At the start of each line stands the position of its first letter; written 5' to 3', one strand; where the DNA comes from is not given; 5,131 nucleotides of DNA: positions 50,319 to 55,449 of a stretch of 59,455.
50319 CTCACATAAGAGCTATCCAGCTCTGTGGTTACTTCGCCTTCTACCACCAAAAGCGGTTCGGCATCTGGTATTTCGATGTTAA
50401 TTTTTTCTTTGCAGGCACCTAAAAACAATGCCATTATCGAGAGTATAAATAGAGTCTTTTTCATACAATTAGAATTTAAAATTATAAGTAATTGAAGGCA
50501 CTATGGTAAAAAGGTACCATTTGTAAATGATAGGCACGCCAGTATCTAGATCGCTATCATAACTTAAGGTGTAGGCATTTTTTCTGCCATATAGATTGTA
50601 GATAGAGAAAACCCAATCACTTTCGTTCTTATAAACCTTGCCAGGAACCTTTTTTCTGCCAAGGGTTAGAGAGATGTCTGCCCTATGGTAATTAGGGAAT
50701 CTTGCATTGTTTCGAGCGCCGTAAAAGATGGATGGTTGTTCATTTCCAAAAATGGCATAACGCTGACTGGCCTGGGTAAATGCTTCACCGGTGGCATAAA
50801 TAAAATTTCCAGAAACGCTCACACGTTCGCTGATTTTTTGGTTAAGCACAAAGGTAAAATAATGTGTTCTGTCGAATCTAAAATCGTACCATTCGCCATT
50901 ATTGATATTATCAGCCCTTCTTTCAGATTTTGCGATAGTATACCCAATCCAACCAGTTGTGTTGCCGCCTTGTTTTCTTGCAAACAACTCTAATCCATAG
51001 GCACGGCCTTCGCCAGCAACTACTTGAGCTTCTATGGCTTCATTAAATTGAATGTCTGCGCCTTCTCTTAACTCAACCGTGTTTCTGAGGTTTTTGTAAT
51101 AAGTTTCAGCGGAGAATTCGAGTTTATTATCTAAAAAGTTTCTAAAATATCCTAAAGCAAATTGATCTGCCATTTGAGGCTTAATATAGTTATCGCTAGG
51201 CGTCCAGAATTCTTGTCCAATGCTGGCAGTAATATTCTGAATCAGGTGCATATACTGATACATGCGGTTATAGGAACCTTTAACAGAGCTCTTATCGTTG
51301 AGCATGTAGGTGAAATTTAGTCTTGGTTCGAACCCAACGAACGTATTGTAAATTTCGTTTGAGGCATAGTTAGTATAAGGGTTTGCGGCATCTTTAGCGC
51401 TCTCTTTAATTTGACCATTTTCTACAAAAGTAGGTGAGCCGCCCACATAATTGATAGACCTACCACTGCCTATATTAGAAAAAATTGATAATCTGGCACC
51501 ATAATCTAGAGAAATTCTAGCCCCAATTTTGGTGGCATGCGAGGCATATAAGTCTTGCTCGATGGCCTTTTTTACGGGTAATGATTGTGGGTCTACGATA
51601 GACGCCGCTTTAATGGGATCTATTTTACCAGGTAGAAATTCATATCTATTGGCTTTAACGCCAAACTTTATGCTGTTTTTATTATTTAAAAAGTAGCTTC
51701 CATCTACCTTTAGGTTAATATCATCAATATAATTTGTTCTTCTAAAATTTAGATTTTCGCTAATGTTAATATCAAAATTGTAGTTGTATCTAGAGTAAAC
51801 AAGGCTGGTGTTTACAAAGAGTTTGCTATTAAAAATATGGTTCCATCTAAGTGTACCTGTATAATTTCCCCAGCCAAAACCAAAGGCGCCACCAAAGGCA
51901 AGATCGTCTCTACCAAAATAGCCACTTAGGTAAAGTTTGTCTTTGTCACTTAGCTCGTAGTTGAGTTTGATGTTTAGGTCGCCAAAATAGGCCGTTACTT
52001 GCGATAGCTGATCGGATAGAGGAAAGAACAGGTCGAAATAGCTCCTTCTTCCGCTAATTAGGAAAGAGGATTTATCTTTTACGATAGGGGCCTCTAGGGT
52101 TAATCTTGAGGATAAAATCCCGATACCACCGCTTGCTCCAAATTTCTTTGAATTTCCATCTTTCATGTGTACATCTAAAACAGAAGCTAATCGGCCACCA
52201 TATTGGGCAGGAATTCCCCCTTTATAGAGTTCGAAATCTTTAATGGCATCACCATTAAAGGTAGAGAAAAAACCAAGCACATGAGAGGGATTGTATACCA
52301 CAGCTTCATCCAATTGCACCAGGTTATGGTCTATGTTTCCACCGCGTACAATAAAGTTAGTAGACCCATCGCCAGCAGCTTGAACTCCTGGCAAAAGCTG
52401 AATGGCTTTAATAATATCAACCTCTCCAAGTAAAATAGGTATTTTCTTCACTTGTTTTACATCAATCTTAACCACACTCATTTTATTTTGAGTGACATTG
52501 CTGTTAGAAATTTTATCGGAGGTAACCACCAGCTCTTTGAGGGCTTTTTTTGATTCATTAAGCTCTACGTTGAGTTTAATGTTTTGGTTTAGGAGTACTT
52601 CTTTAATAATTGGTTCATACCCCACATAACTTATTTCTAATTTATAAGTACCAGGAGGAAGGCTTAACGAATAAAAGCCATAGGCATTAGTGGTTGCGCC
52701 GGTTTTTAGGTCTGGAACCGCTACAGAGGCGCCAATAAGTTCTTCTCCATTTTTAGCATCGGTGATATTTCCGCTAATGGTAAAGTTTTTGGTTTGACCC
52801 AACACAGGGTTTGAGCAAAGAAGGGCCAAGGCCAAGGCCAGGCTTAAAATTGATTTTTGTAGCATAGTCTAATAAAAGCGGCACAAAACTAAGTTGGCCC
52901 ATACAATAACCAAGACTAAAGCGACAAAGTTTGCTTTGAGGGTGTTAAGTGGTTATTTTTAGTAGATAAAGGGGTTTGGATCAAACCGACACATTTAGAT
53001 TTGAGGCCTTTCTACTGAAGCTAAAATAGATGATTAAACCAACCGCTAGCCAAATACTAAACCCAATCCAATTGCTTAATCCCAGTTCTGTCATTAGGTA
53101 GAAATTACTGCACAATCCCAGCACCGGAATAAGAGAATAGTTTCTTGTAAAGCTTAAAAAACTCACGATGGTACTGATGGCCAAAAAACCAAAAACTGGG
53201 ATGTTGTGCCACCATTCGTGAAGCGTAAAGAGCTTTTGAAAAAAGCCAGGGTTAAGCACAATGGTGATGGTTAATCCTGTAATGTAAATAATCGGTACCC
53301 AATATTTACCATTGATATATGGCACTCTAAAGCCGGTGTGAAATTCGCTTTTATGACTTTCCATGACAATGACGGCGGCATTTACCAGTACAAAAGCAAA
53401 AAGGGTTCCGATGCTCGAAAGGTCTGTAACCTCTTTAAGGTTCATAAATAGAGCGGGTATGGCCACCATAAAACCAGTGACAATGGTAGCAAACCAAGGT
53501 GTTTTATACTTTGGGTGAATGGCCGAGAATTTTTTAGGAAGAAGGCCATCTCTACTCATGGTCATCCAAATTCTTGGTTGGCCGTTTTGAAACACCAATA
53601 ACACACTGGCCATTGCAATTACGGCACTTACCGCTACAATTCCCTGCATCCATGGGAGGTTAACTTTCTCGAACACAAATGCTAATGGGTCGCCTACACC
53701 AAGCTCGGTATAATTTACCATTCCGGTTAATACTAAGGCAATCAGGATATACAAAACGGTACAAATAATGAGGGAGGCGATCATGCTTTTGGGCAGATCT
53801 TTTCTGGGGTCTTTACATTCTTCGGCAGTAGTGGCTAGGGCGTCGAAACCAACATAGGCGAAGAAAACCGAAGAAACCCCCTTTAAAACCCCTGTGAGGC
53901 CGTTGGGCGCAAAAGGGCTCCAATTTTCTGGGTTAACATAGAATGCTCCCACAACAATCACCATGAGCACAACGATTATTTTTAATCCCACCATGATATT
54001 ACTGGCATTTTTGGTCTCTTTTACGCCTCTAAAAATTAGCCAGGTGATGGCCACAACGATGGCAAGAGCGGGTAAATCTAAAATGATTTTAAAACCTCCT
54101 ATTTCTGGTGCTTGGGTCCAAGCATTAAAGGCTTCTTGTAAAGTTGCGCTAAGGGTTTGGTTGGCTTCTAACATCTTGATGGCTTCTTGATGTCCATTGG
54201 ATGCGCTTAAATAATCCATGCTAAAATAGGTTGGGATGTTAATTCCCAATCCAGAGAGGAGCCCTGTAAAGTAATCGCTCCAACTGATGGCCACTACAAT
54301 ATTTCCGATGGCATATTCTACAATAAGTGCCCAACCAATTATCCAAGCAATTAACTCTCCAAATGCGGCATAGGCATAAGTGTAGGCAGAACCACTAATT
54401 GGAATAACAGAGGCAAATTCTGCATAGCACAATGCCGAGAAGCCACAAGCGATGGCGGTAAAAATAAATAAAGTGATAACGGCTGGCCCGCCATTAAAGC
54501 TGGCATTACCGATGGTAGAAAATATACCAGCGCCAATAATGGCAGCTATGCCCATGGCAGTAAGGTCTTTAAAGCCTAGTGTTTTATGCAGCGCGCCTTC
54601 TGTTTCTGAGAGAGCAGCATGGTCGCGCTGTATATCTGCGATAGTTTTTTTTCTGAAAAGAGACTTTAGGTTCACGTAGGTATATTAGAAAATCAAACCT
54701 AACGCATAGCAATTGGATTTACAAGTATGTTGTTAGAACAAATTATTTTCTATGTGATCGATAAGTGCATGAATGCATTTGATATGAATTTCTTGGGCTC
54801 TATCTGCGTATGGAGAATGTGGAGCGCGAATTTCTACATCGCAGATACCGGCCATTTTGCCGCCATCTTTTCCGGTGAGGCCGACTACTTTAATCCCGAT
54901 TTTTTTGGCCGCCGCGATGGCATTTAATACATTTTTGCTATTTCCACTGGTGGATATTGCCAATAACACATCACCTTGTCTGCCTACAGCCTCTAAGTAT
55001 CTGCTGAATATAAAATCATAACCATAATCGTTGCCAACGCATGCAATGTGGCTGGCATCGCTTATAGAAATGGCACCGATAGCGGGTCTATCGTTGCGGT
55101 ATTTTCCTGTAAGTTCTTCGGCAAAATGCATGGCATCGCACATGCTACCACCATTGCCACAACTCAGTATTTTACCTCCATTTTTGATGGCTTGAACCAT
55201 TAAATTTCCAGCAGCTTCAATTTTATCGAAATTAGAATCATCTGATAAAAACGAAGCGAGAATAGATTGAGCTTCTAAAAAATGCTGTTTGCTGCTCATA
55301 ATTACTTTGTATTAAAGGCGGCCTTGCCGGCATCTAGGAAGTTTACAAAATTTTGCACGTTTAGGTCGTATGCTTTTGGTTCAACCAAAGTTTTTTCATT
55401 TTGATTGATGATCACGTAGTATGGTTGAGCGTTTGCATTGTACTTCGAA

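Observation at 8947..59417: Strongly over-represented short motif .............(R)A scattered through unrelated genes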

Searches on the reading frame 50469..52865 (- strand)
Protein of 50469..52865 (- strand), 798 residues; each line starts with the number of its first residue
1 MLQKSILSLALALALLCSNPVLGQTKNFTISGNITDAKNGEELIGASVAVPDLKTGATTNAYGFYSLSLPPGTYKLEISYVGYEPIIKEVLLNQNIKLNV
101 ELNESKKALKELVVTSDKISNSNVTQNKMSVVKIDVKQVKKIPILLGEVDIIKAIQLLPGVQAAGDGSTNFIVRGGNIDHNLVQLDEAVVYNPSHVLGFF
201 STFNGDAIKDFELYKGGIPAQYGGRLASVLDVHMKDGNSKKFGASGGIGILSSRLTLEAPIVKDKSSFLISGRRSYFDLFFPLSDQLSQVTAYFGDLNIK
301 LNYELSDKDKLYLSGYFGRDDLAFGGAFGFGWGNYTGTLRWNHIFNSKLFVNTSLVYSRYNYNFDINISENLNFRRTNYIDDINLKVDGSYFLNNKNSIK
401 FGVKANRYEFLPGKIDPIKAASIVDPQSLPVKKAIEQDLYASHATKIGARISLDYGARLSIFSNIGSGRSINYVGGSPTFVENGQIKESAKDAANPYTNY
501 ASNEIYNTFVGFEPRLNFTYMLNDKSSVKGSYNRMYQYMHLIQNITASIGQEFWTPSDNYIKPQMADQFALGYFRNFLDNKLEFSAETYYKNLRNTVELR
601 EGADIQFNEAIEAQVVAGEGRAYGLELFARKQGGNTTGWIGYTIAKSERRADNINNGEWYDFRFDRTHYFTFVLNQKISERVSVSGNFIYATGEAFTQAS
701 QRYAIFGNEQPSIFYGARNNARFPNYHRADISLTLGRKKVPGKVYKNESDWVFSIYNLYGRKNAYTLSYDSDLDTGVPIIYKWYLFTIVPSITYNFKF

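Call 13: search_protein_families(library=pfam, proteins=[window:50469-52865:-])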
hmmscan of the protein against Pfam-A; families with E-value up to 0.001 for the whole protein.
window:50469-52865:- (798 aa): 4 families
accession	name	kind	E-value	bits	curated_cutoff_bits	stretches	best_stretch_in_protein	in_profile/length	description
PF13715.12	CarbopepD_reg_2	-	1.1e-20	73.8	32.2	1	30-114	1-88/88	CarboxypepD_reg-like domain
PF13620.12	CarboxypepD_reg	-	6.7e-14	52.5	32.3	1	29-102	1-81/82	Carboxypeptidase regulatory-like domain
PF07715.20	Plug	-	1.6e-07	32.2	23.9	1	147-225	21-102/107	TonB-dependent Receptor Plug Domain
PF08308.17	PEGA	-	1.4e-05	25.3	20.8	1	66-104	28-69/71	PEGA domain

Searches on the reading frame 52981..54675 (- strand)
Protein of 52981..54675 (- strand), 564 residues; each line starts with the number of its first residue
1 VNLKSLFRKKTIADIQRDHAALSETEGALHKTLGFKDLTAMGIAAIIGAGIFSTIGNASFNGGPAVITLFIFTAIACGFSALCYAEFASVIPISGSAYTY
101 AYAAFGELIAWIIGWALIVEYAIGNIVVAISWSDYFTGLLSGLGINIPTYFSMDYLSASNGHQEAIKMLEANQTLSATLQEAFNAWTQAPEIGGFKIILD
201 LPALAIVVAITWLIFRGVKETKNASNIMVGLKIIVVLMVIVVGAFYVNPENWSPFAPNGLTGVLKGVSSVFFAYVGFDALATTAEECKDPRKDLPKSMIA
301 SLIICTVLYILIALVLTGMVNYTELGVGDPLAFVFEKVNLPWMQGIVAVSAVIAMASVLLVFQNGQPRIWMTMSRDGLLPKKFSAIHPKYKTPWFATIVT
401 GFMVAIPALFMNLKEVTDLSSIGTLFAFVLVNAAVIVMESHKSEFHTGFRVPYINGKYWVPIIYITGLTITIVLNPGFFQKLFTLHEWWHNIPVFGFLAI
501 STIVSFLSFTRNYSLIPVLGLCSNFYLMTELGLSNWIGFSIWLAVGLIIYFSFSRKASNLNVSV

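Call 13: search_protein_families(library=pfam, proteins=[window:52981-54675:-])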
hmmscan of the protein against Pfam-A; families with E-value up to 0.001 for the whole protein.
window:52981-54675:- (564 aa): 4 families
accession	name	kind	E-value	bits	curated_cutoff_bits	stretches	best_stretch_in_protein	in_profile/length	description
PF13520.12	AA_permease_2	-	1.5e-54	186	27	1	33-479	1-406/427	Amino acid permease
PF00324.27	AA_permease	-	1.1e-30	107.2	24.6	1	38-471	2-419/470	Amino acid permease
PF13906.12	AA_permease_C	-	2.7e-10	40.6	27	1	515-558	8-51/51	C-terminus of AA_permease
PF03845.19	Spore_permease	-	2.7e-06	26.9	23.4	1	205-318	120-232/321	Spore germination protein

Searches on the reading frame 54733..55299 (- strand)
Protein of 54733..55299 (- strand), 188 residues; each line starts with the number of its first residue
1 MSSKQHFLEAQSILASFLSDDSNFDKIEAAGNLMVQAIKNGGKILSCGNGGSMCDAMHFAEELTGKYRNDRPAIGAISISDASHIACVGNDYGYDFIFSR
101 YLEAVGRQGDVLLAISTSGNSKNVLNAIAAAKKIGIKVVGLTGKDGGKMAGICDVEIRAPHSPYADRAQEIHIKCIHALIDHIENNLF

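Call 65: search_protein_families(library=pfam, proteins=[window:54733-55299:-])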
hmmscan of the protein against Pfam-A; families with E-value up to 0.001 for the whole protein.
window:54733-55299:- (188 aa): 2 families
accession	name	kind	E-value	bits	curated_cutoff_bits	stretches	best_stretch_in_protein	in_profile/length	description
PF13580.11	SIS_2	-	1.2e-27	97.1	27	1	21-143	15-138/138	SIS domain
PF01380.27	SIS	-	2.7e-07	30.9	25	1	107-163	52-108/131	SIS domain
